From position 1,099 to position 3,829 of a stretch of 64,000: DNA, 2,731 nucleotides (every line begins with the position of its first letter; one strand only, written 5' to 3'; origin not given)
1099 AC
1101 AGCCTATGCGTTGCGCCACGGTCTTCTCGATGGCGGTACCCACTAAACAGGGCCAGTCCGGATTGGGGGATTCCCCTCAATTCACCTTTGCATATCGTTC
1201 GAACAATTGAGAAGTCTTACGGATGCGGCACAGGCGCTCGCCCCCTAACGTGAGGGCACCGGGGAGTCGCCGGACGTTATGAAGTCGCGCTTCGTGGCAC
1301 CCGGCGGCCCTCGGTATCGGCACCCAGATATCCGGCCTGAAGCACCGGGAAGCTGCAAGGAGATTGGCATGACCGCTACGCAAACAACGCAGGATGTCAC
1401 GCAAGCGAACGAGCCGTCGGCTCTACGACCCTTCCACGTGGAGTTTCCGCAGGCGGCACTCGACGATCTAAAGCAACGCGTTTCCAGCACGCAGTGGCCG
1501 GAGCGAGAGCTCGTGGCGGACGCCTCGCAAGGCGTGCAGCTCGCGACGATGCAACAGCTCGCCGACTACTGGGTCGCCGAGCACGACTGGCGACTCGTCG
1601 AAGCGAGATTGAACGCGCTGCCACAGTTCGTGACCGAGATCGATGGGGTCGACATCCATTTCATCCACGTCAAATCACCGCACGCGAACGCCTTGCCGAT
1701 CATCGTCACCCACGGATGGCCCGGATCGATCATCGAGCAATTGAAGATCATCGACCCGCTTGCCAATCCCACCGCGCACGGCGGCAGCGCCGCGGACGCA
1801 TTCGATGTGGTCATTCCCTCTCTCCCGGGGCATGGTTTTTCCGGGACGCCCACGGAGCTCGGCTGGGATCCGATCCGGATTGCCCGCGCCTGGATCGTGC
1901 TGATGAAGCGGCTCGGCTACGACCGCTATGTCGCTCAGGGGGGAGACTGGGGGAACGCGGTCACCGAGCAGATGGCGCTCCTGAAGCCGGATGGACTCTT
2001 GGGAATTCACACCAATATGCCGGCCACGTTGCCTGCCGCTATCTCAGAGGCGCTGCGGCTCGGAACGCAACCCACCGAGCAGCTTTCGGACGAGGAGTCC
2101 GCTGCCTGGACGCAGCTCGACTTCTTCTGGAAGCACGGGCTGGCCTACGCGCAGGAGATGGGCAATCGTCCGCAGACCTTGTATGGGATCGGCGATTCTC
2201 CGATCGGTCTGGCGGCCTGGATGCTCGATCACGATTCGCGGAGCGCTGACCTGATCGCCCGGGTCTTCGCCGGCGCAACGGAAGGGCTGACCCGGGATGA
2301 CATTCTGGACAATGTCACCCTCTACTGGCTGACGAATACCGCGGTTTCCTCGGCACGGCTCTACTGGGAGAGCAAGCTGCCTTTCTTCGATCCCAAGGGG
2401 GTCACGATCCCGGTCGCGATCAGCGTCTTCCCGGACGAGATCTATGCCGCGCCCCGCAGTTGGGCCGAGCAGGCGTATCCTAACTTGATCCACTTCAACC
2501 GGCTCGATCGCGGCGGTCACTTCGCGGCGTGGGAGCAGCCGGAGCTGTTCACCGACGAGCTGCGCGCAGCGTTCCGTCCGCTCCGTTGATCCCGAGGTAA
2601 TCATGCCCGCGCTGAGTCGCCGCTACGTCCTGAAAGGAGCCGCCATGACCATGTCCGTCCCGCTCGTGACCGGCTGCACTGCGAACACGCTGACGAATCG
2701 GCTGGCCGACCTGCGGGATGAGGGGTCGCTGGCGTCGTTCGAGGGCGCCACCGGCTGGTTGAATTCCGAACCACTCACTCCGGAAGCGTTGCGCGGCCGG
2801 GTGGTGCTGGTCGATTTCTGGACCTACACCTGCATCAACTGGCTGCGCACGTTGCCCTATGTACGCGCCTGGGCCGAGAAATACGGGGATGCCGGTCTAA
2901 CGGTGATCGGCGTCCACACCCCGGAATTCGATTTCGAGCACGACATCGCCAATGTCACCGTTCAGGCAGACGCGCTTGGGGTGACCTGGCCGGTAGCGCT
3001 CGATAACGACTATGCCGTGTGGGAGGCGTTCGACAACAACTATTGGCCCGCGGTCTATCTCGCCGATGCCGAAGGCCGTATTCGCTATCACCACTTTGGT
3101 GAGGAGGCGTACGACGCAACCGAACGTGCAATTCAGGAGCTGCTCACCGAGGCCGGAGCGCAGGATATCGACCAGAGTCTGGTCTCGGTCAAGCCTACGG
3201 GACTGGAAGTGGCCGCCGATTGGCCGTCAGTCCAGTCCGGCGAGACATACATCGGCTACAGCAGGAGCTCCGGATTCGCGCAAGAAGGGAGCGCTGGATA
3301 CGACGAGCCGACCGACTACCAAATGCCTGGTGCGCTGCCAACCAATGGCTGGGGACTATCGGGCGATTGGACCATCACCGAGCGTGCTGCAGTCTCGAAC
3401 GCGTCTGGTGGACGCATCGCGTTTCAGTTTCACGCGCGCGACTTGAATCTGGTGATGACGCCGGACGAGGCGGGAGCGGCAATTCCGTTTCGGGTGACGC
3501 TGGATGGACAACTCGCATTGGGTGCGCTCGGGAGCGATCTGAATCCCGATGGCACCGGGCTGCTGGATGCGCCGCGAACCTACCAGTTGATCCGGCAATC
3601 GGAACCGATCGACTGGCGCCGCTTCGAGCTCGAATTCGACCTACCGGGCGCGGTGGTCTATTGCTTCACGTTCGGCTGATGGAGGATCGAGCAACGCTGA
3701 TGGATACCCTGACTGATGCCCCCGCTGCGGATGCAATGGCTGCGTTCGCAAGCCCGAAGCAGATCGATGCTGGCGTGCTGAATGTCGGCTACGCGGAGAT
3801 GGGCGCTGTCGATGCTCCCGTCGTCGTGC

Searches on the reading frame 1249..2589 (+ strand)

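Call 13: search_protein_families(library=pfam, proteins=[window:1249-2589:+], max_evalue=0.001)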
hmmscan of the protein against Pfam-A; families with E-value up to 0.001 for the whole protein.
window:1249-2589:+ (446 aa): 2 families
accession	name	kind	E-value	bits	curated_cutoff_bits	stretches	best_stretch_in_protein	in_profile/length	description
PF06441.18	EHN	-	3.6e-37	127.3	22.8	1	60-163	2-106/107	Epoxide hydrolase N terminus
PF00561.26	Abhydrolase_1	-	4e-10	40.2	25.8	1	150-262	2-106/245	alpha/beta hydrolase fold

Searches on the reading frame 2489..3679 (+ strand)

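Call 13: search_protein_families(library=pfam, proteins=[window:2489-3679:+], max_evalue=0.001)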
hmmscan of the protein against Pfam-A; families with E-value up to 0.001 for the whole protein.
window:2489-3679:+ (396 aa): 3 families
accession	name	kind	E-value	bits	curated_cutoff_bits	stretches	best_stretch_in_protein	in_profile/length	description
PF17991.7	Thioredoxin_10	-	1.1e-35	123.8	27.1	1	250-396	1-142/142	Thioredoxin like C-terminal domain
PF08534.16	Redoxin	-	1.5e-08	35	26.6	1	94-208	19-138/148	Redoxin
PF00578.27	AhpC-TSA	-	6e-07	29.9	26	1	95-200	17-123/124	AhpC/TSA family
